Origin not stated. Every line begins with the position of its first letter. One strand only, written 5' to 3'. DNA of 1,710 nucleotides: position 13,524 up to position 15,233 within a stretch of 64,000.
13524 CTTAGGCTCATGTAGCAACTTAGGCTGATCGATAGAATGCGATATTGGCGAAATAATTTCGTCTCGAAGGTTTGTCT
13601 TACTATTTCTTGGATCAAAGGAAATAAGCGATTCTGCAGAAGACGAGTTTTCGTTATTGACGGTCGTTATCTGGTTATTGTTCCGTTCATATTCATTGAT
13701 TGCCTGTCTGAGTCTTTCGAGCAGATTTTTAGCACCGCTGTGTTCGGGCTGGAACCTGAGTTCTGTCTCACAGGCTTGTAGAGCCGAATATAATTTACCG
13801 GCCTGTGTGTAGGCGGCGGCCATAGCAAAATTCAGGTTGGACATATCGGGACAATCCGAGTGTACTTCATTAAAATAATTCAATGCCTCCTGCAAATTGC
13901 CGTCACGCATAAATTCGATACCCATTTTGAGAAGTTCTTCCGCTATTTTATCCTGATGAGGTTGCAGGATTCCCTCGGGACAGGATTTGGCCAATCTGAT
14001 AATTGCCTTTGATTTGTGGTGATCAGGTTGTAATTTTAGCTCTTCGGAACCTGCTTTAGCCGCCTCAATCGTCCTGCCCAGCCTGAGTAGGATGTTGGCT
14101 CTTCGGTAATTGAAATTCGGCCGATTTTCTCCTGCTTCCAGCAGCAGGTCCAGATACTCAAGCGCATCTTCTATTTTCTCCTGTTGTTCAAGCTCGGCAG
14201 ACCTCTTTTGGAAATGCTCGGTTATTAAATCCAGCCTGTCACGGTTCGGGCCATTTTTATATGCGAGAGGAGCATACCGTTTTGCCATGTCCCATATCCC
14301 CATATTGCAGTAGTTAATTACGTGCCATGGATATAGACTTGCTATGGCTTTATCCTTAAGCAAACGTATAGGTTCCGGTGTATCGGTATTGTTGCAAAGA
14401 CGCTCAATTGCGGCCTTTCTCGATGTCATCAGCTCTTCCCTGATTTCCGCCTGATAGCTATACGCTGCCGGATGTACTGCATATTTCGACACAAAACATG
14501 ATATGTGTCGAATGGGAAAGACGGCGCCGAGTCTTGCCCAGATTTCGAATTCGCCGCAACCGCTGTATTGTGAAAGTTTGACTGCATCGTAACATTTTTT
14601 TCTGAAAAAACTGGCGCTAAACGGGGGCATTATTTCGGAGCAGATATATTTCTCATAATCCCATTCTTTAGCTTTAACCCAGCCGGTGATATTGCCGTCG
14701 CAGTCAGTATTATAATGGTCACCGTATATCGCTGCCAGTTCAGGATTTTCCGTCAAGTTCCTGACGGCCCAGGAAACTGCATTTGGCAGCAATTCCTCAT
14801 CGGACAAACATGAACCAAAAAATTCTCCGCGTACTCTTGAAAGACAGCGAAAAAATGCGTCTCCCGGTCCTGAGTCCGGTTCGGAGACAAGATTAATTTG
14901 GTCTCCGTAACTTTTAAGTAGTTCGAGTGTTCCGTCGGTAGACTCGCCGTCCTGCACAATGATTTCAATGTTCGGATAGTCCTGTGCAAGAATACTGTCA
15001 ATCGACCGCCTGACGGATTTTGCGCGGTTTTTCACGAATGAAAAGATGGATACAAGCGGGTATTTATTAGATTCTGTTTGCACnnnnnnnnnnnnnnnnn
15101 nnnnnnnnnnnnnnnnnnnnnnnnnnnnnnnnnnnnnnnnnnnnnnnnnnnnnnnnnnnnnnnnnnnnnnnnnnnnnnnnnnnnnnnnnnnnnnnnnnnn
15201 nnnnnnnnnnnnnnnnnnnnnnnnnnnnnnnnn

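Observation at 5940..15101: A single 3053-aa polyprotein combines six GT2-like modules, one GT9 module, two methyltransferase modules and four or more TPR blocks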

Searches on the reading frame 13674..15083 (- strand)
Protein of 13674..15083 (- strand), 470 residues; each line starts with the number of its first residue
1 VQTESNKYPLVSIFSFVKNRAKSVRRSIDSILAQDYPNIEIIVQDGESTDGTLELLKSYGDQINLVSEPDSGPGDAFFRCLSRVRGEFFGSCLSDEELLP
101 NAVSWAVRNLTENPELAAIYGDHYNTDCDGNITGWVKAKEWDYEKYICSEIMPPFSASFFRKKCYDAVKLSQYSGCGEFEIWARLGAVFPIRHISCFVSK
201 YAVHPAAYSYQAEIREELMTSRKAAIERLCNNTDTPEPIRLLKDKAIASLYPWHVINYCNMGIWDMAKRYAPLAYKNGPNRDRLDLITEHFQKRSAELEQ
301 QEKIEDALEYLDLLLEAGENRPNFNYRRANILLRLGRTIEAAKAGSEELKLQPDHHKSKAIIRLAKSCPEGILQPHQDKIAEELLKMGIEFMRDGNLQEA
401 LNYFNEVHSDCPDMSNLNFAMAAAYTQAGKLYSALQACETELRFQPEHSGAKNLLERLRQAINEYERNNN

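Call 28: find_homologous_proteins(query=window:13674-15083:-, max_evalue=1e-20)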
Query window:13674-15083:- (470 aa): 126 proteins with E <= 1e-20 among 8000 candidates; the best 120 are listed.
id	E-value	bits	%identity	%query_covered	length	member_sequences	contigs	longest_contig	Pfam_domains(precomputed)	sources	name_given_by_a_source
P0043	3.2e-201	687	63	99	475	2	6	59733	PF00515.35,PF13428.13,PF00535.33,PF07719.24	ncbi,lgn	-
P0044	8.7e-201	686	64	98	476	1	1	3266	PF14559.13,PF00515.35,PF13424.13,PF13428.13,PF00535.33,PF07719.24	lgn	-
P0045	3.1e-199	681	63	100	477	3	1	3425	PF13428.13,PF00535.33,PF07719.24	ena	-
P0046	4.0e-198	677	63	100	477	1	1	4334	PF13641.13,PF00515.35,PF13432.13,PF13428.13,PF00535.33,PF07719.24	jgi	jgi:tetratricopeptide (TPR) repeat protein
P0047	2.2e-195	668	62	100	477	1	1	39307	PF00515.35,PF13428.13,PF00535.33,PF07719.24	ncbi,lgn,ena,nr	ncbi:MAG: glycosyltransferase [Planctomycetes bacterium]|nr:glycosyltransferase [Planctomycetota bac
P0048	3.3e-195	667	63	98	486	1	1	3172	PF14559.13,PF13641.13,PF13371.13,PF13432.13,PF13428.13,PF00535.33,PF07719.24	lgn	-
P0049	1.1e-192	659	61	100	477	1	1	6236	PF14559.13,PF13641.13,PF00515.35,PF13432.13,PF13428.13,PF13181.13,PF00535.33,PF07719.24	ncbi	-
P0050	1.5e-190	652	61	100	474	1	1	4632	PF00515.35,PF13432.13,PF00535.33,PF07719.24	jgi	jgi:glycosyltransferase involved in cell wall biosynthesis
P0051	5.4e-185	634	59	100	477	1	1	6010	PF14559.13,PF13641.13,PF00515.35,PF13428.13,PF13181.13,PF00535.33,PF07719.24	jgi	jgi:glycosyltransferase involved in cell wall biosynthesis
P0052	8.7e-176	603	58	99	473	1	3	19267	PF13641.13,PF13414.13,PF00515.35,PF00535.33,PF07719.24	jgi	jgi:tetratricopeptide (TPR) repeat protein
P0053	2.8e-175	602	58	99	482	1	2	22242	PF13414.13,PF00515.35,PF23557.2,PF13428.13,PF13181.13,PF00535.33,PF07719.24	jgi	-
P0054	1.6e-170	586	58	99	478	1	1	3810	PF13181.13,PF00535.33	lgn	-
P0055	7.0e-166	571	56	99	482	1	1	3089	PF14559.13,PF13641.13,PF00515.35,PF13432.13,PF13428.13,PF13181.13,PF00535.33,PF07719.24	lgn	-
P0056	4.7e-165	568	54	99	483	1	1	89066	PF14559.13,PF13641.13,PF13414.13,PF00515.35,PF13424.13,PF13432.13,PF13428.13,PF13181.13,PF00535.33,PF07719.24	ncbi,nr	ncbi:MAG: glycosyltransferase [Planctomycetes bacterium]|nr:glycosyltransferase [Planctomycetota bac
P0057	3.4e-161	555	55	99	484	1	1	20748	PF00515.35,PF00535.33,PF07719.24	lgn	-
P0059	3.9e-153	529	51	98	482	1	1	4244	PF14559.13,PF13428.13,PF00535.33,PF07719.24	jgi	jgi:glycosyltransferase involved in cell wall biosynthesis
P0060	7.9e-136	472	61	71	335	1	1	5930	PF00535.33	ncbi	-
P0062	1.6e-107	378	49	80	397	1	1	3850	PF13641.13,PF00535.33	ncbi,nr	ncbi:MAG: glycosyltransferase, partial [Sedimentisphaerales bacterium]|nr:glycosyltransferase [Sedim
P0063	2.0e-104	368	49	73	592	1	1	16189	PF13847.13,PF13489.13,PF13641.13,PF00535.33,PF08241.19,PF08242.19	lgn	-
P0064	8.4e-97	343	43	80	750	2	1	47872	PF13641.13,PF00535.33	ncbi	ncbi:putative Glycosyltransferase [Candidatus Magnetomoraceae bacterium gMMP-1]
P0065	4.9e-96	340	41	94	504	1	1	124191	PF13431.13,PF13414.13,PF13176.13,PF13428.13,PF00535.33,PF14559.13,PF13641.13,PF00515.35,PF13424.13,PF21033.5,PF13432.13,PF13181.13,PF07719.24,PF13174.13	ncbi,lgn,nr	ncbi:MAG: tetratricopeptide repeat protein [Desulfobacterales bacterium]|nr:tetratricopeptide repeat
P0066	1.2e-94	336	52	62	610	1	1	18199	PF03269.21,PF13641.13,PF13649.13,PF22674.3,PF00535.33,PF08241.19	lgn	-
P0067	2.1e-88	315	47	66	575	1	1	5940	PF13641.13,PF00535.33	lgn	-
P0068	1.5e-87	312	45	69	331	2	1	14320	PF13641.13,PF00535.33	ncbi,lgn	-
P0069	6.4e-87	310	46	67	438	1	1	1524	PF13641.13,PF00535.33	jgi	jgi:glycosyltransferase involved in cell wall biosynthesis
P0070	5.4e-86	307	47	67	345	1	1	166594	PF13641.13,PF00535.33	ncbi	-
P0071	9.7e-79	283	45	74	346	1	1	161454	PF13641.13,PF00535.33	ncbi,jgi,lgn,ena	-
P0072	8.6e-76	274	50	54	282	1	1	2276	PF00535.33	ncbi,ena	-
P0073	5.2e-75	271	35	96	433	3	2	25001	PF13431.13,PF13414.13,PF13428.13,PF00535.33,PF13374.13,PF14559.13,PF13641.13,PF13371.13,PF00515.35,PF13424.13,PF13432.13,PF13181.13,PF07719.24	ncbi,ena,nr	ncbi:MAG: glycosyltransferase [Anaerolineales bacterium]|nr:glycosyltransferase [Anaerolineales bact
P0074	5.0e-74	268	45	60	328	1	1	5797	PF00535.33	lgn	-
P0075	2.9e-71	259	43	60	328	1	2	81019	PF13641.13,PF00535.33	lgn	-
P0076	3.8e-70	255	39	67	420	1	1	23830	PF00535.33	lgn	-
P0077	7.3e-68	248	40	74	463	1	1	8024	PF14559.13,PF13641.13,PF13432.13,PF00535.33,PF07719.24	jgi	jgi:tetratricopeptide (TPR) repeat protein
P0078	5.7e-67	245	39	75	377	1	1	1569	PF00535.33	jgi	jgi:glycosyltransferase involved in cell wall biosynthesis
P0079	1.5e-65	240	41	61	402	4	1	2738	PF13641.13,PF00535.33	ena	-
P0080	3.4e-65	239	49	52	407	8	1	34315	PF13641.13,PF22674.3,PF00535.33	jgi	-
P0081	1.1e-63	234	48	54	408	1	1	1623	PF13641.13,PF22674.3,PF00535.33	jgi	jgi:glycosyltransferase involved in cell wall biosynthesis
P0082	8.3e-58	214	35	81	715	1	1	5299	PF00535.33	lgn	-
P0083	1.7e-56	210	38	72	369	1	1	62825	PF00535.33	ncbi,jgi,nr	ncbi:MAG: hypothetical protein K0S74_930 [Chlamydiales bacterium]|jgi:glycosyltransferase involved i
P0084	4.7e-55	205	46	47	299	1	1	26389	PF00535.33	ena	-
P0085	1.6e-54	204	39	69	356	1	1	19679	PF00535.33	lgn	-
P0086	5.1e-54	202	36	72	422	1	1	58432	PF00535.33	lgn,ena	-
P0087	2.6e-53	200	45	49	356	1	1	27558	PF13641.13,PF00535.33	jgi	jgi:glycosyltransferase involved in cell wall biosynthesis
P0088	5.4e-53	199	36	69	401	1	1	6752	PF13641.13,PF00535.33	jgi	jgi:glycosyltransferase involved in cell wall biosynthesis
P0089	8.9e-53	198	44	51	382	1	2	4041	PF00535.33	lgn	-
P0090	1.3e-52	197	46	47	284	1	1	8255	PF13641.13,PF00535.33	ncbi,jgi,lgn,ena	jgi:glycosyltransferase involved in cell wall biosynthesis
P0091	2.8e-52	196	43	54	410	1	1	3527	PF00535.33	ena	-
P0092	3.0e-52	196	40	64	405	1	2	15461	PF13641.13,PF00535.33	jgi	jgi:glycosyltransferase involved in cell wall biosynthesis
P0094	4.7e-52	195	41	55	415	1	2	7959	PF13641.13,PF00535.33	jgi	jgi:glycosyltransferase involved in cell wall biosynthesis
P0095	1.1e-51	194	45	49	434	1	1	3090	PF13641.13,PF00535.33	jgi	jgi:glycosyltransferase involved in cell wall biosynthesis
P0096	1.3e-51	194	44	54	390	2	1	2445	PF00535.33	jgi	-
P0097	2.0e-51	193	45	49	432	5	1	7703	PF13641.13,PF00535.33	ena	-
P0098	3.7e-51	193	43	54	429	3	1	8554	PF00535.33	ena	-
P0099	7.4e-51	192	42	54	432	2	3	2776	PF00535.33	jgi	jgi:glycosyltransferase involved in cell wall biosynthesis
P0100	1.1e-50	191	42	53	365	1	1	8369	PF00535.33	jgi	jgi:Glycosyl transferase family 2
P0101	2.3e-50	190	47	47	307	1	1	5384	PF00535.33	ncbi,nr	ncbi:MAG: glycosyltransferase, partial [Deltaproteobacteria bacterium]|nr:glycosyltransferase [Delta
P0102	3.6e-50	189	43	54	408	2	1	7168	PF00535.33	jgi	jgi:glycosyltransferase involved in cell wall biosynthesis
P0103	5.9e-50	189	45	55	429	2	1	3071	PF00535.33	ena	-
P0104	6.6e-50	188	34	73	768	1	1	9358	PF10111.15,PF13641.13,PF04055.28,PF00535.33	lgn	-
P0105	1.1e-49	188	41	49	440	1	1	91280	PF13641.13,PF13432.13,PF00535.33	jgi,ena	-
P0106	1.3e-49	187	45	46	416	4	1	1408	PF00535.33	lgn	-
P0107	1.4e-49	187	43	49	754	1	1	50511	PF13641.13,PF00535.33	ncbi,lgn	ncbi:MAG: putative sugar O-methyltransferase [Verrucomicrobiota bacterium]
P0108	1.6e-49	187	44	54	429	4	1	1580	PF13641.13,PF00535.33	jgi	jgi:glycosyltransferase involved in cell wall biosynthesis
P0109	1.7e-49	187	48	42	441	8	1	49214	PF13641.13,PF00535.33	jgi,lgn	jgi:glycosyltransferase involved in cell wall biosynthesis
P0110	1.8e-49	187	41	54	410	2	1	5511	PF00535.33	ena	-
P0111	2.0e-49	187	42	49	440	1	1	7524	PF13641.13,PF13414.13,PF13432.13,PF00535.33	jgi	jgi:GT2 family glycosyltransferase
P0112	2.3e-49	187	45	48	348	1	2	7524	PF00535.33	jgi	jgi:glycosyltransferase involved in cell wall biosynthesis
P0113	3.7e-49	186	46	47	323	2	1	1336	PF00535.33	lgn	-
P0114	4.3e-49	186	42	53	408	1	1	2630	PF13641.13,PF00535.33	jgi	jgi:hypothetical protein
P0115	6.2e-49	185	44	54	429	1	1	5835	PF13641.13,PF00535.33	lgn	-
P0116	1.1e-48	184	47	48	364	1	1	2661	PF00535.33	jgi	jgi:glycosyltransferase involved in cell wall biosynthesis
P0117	1.1e-48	184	44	54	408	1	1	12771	PF00535.33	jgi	jgi:GT2 family glycosyltransferase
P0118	1.3e-48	184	41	54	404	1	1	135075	PF13641.13,PF00535.33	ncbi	-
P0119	1.7e-48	184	45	48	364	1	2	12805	PF13641.13,PF00535.33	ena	-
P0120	1.9e-48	184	47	47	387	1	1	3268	PF13641.13,PF00535.33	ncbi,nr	ncbi:MAG: glycosyltransferase [Magnetospirillum sp.]|nr:glycosyltransferase [Magnetospirillum sp.]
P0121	2.2e-48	183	46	47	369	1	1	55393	PF13641.13,PF00535.33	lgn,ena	-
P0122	2.3e-48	183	43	54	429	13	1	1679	PF13641.13,PF00535.33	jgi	jgi:glycosyltransferase involved in cell wall biosynthesis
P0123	3.0e-48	183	47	47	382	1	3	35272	PF13641.13,PF00535.33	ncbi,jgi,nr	ncbi:MAG TPA: glycosyltransferase [Patescibacteria group bacterium]|nr:glycosyltransferase [Patescib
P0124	6.7e-48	182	41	58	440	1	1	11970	PF00535.33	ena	-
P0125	7.9e-48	182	47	42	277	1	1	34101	PF13641.13,PF00535.33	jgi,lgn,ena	-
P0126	7.2e-47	178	41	53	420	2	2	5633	PF00535.33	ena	-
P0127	7.5e-47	178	42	53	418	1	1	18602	PF00535.33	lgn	-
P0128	7.8e-47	178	42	53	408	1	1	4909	PF00535.33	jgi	jgi:glycosyltransferase involved in cell wall biosynthesis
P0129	1.7e-46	177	48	42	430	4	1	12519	PF00535.33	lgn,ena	-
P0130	2.4e-46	177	40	53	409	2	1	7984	PF00535.33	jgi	-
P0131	2.9e-46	176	42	53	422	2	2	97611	PF13641.13,PF00535.33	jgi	jgi:glycosyltransferase involved in cell wall biosynthesis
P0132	3.2e-46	176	45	47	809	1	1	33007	PF13641.13,PF13844.13,PF00535.33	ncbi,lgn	-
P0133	4.4e-46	176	43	47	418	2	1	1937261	PF13641.13,PF00535.33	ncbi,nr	ncbi:glycosyltransferase [Enhydrobacter aerosaccus]|nr:glycosyltransferase [Enhydrobacter aerosaccus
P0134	1.4e-45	174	46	40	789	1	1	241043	PF13844.13,PF00535.33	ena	-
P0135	1.5e-45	174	42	47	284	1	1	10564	PF00535.33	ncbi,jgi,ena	jgi:glycosyltransferase involved in cell wall biosynthesis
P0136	7.4e-45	172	42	48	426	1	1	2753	PF14559.13,PF13414.13,PF00515.35,PF13432.13,PF00535.33,PF07719.24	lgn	-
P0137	1.1e-44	171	46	43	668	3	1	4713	PF13844.13,PF00535.33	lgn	-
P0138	1.2e-44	171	42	46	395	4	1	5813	PF13641.13,PF00535.33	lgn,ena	-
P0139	1.3e-44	171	38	56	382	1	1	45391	PF22674.3,PF00535.33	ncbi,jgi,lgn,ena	-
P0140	1.9e-44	170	44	44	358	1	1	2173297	PF13641.13,PF00535.33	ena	-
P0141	1.8e-43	167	40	54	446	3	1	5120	PF10111.15,PF13641.13,PF00535.33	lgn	-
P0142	2.1e-42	164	43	47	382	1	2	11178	PF13641.13,PF00535.33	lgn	-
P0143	2.8e-42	163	39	47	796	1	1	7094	PF13432.13,PF13844.13,PF00535.33,PF07719.24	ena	-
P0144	9.4e-42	162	40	48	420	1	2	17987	PF00535.33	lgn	-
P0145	2.2e-41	160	43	43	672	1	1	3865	PF13844.13,PF00535.33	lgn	-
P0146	2.3e-40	157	45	42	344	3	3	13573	PF13641.13,PF00535.33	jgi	-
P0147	1.4e-39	154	42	43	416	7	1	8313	PF13641.13,PF00535.33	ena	-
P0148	7.0e-32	129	31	71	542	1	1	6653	PF13489.13,PF03269.21,PF10111.15,PF13641.13,PF00535.33,PF08241.19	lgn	-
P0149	7.0e-32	129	29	81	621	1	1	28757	PF13489.13,PF03269.21,PF10111.15,PF13641.13,PF13649.13,PF22674.3,PF00535.33,PF08241.19,PF08242.19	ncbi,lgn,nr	ncbi:MAG: glycosyltransferase [Verrucomicrobia bacterium]|nr:glycosyltransferase [Verrucomicrobiota 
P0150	2.3e-31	127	40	43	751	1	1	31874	PF13844.13,PF00535.33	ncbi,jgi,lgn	-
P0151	3.5e-29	120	36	49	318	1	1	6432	PF10111.15,PF13641.13,PF00535.33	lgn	-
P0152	4.8e-28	116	33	47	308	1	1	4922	PF10111.15,PF13641.13,PF00535.33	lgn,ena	-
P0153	6.5e-28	116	37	41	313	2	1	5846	PF10111.15,PF13641.13,PF00535.33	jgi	jgi:glycosyltransferase involved in cell wall biosynthesis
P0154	1.5e-27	115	33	52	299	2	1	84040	PF10111.15,PF13641.13,PF00535.33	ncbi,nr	ncbi:MAG: glycosyltransferase [Candidatus Omnitrophica bacterium]|nr:glycosyltransferase [Candidatus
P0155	5.0e-27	113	40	36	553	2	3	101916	PF03269.21,PF10111.15,PF13641.13,PF00535.33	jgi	-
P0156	1.6e-26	111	37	42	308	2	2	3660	PF10111.15,PF13641.13,PF00535.33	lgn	-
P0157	3.2e-26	110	36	40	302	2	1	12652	PF10111.15,PF13641.13,PF00535.33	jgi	jgi:glycosyltransferase involved in cell wall biosynthesis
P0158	7.1e-26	109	35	38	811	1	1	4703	PF10111.15,PF13641.13,PF00534.27,PF13524.13,PF00535.33,PF13692.13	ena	-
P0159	6.4e-25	106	33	52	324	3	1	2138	PF10111.15,PF13641.13,PF00535.33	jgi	jgi:glycosyltransferase involved in cell wall biosynthesis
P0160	1.0e-24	105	36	40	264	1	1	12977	PF10111.15,PF13641.13,PF00535.33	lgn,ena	-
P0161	1.9e-24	104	38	41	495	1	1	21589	PF10111.15,PF13641.13,PF00535.33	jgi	-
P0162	2.2e-24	104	63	18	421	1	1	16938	PF05050.20,PF00535.33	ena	-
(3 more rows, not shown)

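Call 29: find_encoding_contigs(protein=P0043, flank=10000, max_places=2)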
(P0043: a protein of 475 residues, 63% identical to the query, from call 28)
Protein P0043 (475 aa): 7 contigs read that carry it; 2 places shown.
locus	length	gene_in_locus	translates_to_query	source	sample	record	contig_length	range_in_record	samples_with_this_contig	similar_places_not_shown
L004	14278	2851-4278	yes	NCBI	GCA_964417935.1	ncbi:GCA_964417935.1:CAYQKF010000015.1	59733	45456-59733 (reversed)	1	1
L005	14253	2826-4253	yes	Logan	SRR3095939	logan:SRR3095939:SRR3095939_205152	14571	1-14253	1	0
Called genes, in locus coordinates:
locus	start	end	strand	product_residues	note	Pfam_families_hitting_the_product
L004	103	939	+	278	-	-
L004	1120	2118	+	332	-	PF00288:GHMP_kinases_N, PF08544:GHMP_kinases_C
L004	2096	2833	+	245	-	PF00483:NTP_transferase, PF12804:NTP_transf_3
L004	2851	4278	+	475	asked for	PF00535:Glycos_transf_2, PF13428:TPR_14 (faint), PF00515:TPR_1 (faint), PF07719:TPR_2 (faint)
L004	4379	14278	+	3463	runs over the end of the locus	PF13522:GATase_6, PF13537:GATase_7, PF00733:Asn_synthase, PF05050:Methyltransf_21, PF05711:TylF, PF13578:Methyltransf_24, PF00534:Glycos_transf_1, PF13692:Glyco_trans_1_4, +9 more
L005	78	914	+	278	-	-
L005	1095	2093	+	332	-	PF00288:GHMP_kinases_N, PF08544:GHMP_kinases_C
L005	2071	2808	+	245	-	PF00483:NTP_transferase, PF12804:NTP_transf_3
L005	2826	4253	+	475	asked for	PF00535:Glycos_transf_2, PF13428:TPR_14 (faint), PF00515:TPR_1 (faint), PF07719:TPR_2 (faint)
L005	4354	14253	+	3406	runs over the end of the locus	?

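Call 30: find_encoding_contigs(protein=P0056, flank=10000, max_places=2)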
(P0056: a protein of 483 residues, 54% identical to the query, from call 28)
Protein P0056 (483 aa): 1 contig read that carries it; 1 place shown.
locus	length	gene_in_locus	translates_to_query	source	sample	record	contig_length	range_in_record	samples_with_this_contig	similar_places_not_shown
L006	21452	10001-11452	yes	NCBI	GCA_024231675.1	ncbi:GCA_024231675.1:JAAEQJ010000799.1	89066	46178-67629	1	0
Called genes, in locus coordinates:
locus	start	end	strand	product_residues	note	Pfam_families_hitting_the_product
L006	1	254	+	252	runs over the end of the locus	PF05175:MTS (weak), PF13489:Methyltransf_23, PF01209:Ubie_methyltran, PF07021:MetW, PF13847:Methyltransf_31, PF08241:Methyltransf_11, PF08242:Methyltransf_12, PF13649:Methyltransf_25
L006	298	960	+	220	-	PF05711:TylF, PF13578:Methyltransf_24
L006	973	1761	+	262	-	PF00106:adh_short, PF13561:adh_short_C2, PF00106:adh_short (weak)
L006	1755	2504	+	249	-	PF02348:CTP_transf_3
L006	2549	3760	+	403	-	PF01041:DegT_DnrJ_EryC1, PF00155:Aminotran_1_2 (faint)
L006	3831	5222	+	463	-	PF02310:B12-binding, PF04055:Radical_SAM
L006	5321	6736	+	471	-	-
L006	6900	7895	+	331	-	PF01073:3Beta_HSD, PF01370:Epimerase, PF02719:Polysacc_synt_2 (faint), PF04321:RmlD_sub_bind (weak), PF05368:NmrA, PF16363:GDP_Man_Dehyd, PF07993:NAD_binding_4 (faint), PF13460:NAD_binding_10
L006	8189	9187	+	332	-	PF00288:GHMP_kinases_N, PF08544:GHMP_kinases_C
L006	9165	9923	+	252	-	PF00483:NTP_transferase, PF12804:NTP_transf_3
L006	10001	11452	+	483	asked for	PF00535:Glycos_transf_2, PF13641:Glyco_tranf_2_3 (weak), PF07719:TPR_2 (faint), PF13424:TPR_12 (faint), PF13428:TPR_14 (faint), PF00515:TPR_1 (faint), PF13181:TPR_8 (faint), PF13414:TPR_11 (faint), +2 more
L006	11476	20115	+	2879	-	PF00535:Glycos_transf_2, PF04055:Radical_SAM, PF03269:DUF268, PF01075:Glyco_transf_9, PF00535:Glycos_transf_2, PF10111:Glyco_tranf_2_2, PF13641:Glyco_tranf_2_3, PF13632:Glyco_trans_2_3, +13 more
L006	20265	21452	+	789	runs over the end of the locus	PF02465:FliD_N, PF07195:FliD_C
